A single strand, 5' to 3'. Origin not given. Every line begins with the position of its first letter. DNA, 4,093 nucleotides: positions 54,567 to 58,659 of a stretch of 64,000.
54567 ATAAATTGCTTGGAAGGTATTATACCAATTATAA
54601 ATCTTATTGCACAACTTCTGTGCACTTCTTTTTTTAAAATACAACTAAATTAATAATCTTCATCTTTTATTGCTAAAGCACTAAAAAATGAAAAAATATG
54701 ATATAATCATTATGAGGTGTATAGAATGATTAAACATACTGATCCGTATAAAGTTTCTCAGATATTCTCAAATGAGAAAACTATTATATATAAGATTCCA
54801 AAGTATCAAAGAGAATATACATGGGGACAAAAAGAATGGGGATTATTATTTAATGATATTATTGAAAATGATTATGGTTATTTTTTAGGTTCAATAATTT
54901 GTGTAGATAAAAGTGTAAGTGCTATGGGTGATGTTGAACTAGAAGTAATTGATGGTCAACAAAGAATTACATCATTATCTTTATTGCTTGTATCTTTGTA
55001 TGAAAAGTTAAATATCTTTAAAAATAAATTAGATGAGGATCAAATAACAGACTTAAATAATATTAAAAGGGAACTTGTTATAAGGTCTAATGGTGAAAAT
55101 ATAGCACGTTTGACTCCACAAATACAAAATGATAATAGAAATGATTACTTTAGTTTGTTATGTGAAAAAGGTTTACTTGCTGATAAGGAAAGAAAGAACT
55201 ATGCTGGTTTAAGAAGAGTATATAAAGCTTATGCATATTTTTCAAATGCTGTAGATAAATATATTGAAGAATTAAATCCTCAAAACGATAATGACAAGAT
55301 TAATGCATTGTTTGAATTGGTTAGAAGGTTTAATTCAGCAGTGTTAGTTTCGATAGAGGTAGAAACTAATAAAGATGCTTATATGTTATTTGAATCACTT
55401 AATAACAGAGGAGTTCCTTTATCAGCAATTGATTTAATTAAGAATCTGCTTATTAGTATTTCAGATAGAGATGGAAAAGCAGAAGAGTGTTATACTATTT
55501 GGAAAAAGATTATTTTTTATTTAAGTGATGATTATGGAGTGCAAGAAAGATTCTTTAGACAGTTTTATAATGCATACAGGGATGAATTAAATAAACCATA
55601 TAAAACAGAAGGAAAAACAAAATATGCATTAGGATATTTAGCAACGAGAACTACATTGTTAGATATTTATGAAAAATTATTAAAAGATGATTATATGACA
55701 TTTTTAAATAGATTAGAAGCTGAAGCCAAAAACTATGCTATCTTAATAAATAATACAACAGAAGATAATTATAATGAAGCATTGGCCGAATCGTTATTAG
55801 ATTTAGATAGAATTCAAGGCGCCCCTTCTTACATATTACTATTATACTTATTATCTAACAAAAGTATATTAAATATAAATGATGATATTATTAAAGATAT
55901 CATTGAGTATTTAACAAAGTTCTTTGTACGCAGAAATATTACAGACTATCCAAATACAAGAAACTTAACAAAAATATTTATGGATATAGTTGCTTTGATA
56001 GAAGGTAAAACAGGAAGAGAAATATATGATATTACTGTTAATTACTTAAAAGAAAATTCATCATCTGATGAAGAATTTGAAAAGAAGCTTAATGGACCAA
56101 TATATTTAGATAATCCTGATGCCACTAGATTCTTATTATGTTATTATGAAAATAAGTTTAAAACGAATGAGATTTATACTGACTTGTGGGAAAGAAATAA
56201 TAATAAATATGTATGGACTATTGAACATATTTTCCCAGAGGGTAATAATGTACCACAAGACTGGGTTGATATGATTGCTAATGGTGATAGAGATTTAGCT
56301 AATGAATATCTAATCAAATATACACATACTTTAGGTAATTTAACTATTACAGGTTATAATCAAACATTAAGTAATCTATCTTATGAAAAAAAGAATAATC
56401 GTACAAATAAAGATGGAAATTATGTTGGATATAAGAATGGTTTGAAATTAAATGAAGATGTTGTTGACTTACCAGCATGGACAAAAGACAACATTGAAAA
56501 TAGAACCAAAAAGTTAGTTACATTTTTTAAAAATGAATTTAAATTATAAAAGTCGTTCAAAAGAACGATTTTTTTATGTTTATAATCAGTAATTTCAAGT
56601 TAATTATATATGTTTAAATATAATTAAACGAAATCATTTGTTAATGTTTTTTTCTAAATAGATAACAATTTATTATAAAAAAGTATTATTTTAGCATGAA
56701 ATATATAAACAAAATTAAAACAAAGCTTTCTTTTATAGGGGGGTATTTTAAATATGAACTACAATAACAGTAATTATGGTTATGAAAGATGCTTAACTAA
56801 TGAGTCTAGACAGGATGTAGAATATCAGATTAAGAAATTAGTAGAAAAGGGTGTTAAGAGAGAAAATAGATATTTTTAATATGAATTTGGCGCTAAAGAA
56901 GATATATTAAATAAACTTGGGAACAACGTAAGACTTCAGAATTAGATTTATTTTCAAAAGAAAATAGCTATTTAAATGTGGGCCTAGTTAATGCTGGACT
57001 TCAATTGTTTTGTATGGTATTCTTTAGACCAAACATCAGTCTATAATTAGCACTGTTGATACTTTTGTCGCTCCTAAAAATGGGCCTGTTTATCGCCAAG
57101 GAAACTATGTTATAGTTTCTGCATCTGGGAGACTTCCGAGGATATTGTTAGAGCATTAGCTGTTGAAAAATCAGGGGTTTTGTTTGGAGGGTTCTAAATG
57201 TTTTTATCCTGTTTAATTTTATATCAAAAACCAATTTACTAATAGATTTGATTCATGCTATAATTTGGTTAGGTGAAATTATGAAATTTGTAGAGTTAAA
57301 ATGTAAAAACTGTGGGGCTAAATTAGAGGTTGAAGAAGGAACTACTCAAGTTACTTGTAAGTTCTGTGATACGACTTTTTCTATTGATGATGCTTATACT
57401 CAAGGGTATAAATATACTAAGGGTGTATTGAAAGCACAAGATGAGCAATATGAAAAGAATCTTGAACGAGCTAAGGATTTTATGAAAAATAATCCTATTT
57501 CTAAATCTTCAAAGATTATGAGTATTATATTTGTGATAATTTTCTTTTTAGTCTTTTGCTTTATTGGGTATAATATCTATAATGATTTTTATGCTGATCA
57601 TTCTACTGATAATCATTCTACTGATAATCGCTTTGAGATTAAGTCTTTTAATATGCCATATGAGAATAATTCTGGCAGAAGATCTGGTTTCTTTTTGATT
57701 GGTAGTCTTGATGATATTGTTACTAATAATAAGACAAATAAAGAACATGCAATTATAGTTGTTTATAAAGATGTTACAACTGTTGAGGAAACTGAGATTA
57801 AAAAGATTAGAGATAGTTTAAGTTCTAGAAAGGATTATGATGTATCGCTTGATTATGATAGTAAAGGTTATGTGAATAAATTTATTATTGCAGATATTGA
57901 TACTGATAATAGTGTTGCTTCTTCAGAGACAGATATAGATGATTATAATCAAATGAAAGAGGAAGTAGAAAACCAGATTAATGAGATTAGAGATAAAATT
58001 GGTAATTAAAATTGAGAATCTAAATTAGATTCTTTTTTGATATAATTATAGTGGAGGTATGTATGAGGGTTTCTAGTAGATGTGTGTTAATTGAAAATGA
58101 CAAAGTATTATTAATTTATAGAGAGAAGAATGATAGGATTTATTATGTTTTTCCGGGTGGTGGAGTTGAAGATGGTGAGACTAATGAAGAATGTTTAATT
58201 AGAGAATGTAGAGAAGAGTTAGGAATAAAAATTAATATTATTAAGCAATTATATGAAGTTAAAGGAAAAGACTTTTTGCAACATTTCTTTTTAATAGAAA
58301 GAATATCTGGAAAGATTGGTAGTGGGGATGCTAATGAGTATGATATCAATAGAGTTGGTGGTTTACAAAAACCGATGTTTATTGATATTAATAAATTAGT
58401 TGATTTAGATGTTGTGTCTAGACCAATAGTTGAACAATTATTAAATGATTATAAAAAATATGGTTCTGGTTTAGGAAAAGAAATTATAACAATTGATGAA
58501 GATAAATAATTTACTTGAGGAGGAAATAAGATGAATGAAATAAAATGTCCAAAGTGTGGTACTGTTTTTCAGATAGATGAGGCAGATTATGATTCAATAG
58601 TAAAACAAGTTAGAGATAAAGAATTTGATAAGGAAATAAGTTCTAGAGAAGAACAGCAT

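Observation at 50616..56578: Decayed mobile-element-borne defense island: Fic, PIN-GNAT-PUA, ASCH, integrase and IS30 remnants, GmrSD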

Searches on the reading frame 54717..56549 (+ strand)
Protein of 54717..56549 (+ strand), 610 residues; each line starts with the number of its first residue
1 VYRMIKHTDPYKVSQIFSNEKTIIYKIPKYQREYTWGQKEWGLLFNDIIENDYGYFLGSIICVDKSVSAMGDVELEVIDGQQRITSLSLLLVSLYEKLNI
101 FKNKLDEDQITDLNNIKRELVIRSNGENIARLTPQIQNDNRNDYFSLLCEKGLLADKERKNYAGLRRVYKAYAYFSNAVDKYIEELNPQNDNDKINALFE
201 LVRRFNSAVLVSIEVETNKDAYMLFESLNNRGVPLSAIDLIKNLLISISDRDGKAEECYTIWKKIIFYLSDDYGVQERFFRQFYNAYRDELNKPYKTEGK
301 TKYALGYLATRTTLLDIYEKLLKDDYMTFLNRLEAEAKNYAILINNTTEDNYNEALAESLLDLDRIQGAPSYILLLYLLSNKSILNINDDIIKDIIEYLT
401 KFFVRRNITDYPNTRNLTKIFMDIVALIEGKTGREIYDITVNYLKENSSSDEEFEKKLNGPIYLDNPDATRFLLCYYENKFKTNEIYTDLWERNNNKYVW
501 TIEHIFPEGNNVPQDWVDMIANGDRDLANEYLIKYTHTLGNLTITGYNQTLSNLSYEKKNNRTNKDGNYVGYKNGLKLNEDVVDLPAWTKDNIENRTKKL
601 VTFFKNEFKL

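Call 3: search_protein_families(library=pfam, proteins=[window:54717-56549:+], max_evalue=0.01)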
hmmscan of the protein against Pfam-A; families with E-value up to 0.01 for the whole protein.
window:54717-56549:+ (610 aa): 2 families
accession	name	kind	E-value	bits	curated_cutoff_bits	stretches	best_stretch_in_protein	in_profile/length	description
PF03235.19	GmrSD_N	-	1.6e-37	130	33.2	1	13-245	1-198/199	GmrSD restriction endonuclease, N-terminal domain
PF07510.16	GmrSD_C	-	2.1e-14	54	23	1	450-601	3-136/138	GmrSD restriction endonucleases, C-terminal domain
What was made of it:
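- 54717..56549 (+): GmrSD-family type IV restriction enzyme (DUF262 plus DUF1524), intact. Pfam 1.6e-37 and 2.1e-14, both above cut-off (call 3).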

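Call 4: search_protein_families(library=padloc, proteins=[window:54717-56549:+], max_evalue=0.01)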
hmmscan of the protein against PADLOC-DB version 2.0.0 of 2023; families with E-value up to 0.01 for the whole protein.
window:54717-56549:+ (610 aa): 29 families (the best 25 are shown)
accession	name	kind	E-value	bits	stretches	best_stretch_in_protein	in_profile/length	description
PDLC02693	Orf5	-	2e-61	206.6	1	24-601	8-535/543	Orf5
PDLC02696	Orf5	-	2.9e-57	192.9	1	25-557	1-543/558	Orf5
PDLC04155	HEC-06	-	3.9e-57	192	1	8-600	7-550/562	-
PDLC04154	HEC-06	-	1.1e-56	190.6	1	7-601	8-557/569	-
PDLC04157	HEC-06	-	2.7e-55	186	1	21-601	19-548/558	-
PDLC02687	Orf5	-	5.6e-44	148.8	1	8-562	3-520/543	Orf5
PDLC02700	Orf5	-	3.2e-43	146.3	1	25-602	12-549/555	Orf5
PDLC02695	Orf5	-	2.3e-39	133.3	1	12-602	9-595/601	Orf5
PDLC02691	Orf5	-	1.2e-29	101.4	1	11-601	8-572/579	Orf5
PDLC02701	Orf5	-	7.7e-27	92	1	13-608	10-594/596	Orf5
PDLC02702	Orf5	-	5.3e-23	79.6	1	25-600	3-533/543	Orf5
PDLC02792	SspE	-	1.7e-21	74.3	2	8-112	8-128/771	SspE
PDLC02786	SspE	-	6e-21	72.5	2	20-120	19-133/766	SspE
PDLC02692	Orf5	-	3.5e-19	66.9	1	25-601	8-549/558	Orf5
PDLC02686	Orf5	-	5.4e-19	66.1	2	12-264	9-256/566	Orf5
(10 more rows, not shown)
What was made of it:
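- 54717..56549 (+): PADLOC Orf5, HEC-06 and mREase_IV (call 4).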

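Call 51: search_protein_families(library=ncbifam, proteins=[window:54717-56549:+], max_evalue=0.001)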
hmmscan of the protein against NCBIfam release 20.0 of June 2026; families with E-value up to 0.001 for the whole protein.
window:54717-56549:+ (610 aa): 0 families

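Call 76: search_protein_families(library=phrogs, proteins=[window:54717-56549:+], max_evalue=0.001)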
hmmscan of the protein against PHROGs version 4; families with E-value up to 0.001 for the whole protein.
window:54717-56549:+ (610 aa): 3 families
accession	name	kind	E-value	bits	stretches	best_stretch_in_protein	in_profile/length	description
phrog_21165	-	unknown function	1.3e-40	140.9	1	16-600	15-558/567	-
phrog_1583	-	unknown function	8e-14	52.2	1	22-161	33-169/417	-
phrog_2598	-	unknown function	1.6e-05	25.2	1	16-241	40-175/352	-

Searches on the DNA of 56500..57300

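Call 60: search_rna_families(source=window, start=56500, end=57300, threshold=evalue, max_evalue=5)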
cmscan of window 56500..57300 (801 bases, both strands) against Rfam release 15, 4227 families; matches with E-value up to 5: 4.
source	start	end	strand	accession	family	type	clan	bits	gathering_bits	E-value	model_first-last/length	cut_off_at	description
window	56543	56602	+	RF02900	AaHKsRNA82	Gene; sRNA;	-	19.6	51.4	3.7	1-81/81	no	Aggregatibacter sRNA 82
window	56892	56983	+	RF01199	snR58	Gene; snRNA; snoRNA; CD-box;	CL00077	18.1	70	4.2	1-97/97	no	Small nucleolar RNA snR58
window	56950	56976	+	RF01335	CRISPR-DR22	Gene; CRISPR;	-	15.2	50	3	1-36/36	no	CRISPR RNA direct repeat element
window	57159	57205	+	RF01394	isrK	Gene; sRNA;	-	15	50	1.4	1-77/77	no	isrK Hfq binding RNA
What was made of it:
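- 56949..57220 (.): Unidentified remnant richer in G+C (32-42%); the right border of the hotspot is at about 57221. No Rfam match (call 60).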

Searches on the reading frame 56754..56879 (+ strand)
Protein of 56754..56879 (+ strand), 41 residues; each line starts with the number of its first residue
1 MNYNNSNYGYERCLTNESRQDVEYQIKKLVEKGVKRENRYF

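Call 76: search_protein_families(library=phrogs, proteins=[window:56754-56879:+], max_evalue=0.001)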
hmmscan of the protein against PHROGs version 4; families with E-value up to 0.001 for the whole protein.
window:56754-56879:+ (41 aa): 0 families
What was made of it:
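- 56754..56879 (+): 41-aa ORF that travels with the GmrSD module. No family (call 76).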

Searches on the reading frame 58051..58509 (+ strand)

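Call 3: search_protein_families(library=pfam, proteins=[window:58051-58509:+], max_evalue=0.01)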
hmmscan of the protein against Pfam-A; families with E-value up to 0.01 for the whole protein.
window:58051-58509:+ (152 aa): 3 families
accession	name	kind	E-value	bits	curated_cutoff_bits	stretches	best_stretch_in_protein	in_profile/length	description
PF00293.34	NUDIX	-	7.1e-15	55.6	21.1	1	7-95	3-105/134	NUDIX domain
PF22327.2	Nudt16-like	-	0.0018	18.7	27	1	34-85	37-96/161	U8 snoRNA-decapping enzyme-like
PF14815.12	NUDIX_4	-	0.0028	17.9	35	1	12-66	4-58/113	NUDIX domain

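Call 4: search_protein_families(library=padloc, proteins=[window:58051-58509:+], max_evalue=0.01)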
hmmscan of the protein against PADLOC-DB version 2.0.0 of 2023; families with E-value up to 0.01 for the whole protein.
window:58051-58509:+ (152 aa): 1 family
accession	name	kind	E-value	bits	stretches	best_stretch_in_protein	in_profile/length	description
PDLC04899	PDC-S07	-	2e-15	54.6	1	11-97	12-104/135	-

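Call 51: search_protein_families(library=ncbifam, proteins=[window:58051-58509:+], max_evalue=0.001)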
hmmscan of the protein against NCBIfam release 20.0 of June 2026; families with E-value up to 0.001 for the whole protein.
window:58051-58509:+ (152 aa): 18 families
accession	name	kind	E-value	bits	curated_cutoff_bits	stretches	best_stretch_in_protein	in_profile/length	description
TIGR00586.1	mutt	equivalog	1.8e-10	40.9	97.9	1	14-111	14-117/129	8-oxo-dGTP diphosphatase MutT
NF006530.0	PRK08999.1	equivalog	3.4e-10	39.5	245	1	12-71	13-74/315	Nudix family hydrolase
NF008044.0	PRK10776.1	equivalog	5e-09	36.1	148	1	31-88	32-93/130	8-oxo-dGTP diphosphatase MutT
NF007834.0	PRK10546.1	equivalog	3.8e-08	33.2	156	1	13-89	11-93/135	pyrimidine (deoxy)nucleoside triphosphate diphosphatase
NF001936.0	PRK00714.1-3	equivalog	6.8e-08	32.5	118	1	19-77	25-83/155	RNA pyrophosphohydrolase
TIGR02705.1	nudix_YtkD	equivalog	2e-07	30.7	154.4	1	23-78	39-97/156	RNA deprotection pyrophosphohydrolase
NF012016.0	PRK15472.1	equivalog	2.3e-07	30.6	95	1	10-63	7-64/141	nucleoside triphosphatase NudI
NF001937.0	PRK00714.1-4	equivalog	1.3e-06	28.1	139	1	11-71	13-72/161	RNA pyrophosphohydrolase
NF001299.0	PRK00241.1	equivalog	1.4e-06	28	158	1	12-65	141-194/263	NAD(+) diphosphatase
NF041652.1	Nud_hyd_Dein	equivalog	2.7e-06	27.7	200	1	5-72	13-85/152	Nudix hydrolase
NF001934.0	PRK00714.1-1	equivalog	3.1e-06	26.7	241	1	12-70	13-71/176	RNA pyrophosphohydrolase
NF001935.0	PRK00714.1-2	equivalog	7.9e-05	22.2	259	1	21-67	22-68/183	RNA pyrophosphohydrolase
NF003788.0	PRK05379.1-5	equivalog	0.00016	21.1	354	1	7-77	214-285/351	bifunctional nicotinamide-nucleotide adenylyltransferase/Nudix hydroxylase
TIGR00052.1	TIGR00052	subfamily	0.00028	20.5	79.55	1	33-70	83-120/188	nudix-type nucleoside diphosphatase, YffH/AdpP family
NF003787.0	PRK05379.1-4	equivalog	0.00039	19.5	449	1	9-63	211-266/346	bifunctional nicotinamide-nucleotide adenylyltransferase/Nudix hydroxylase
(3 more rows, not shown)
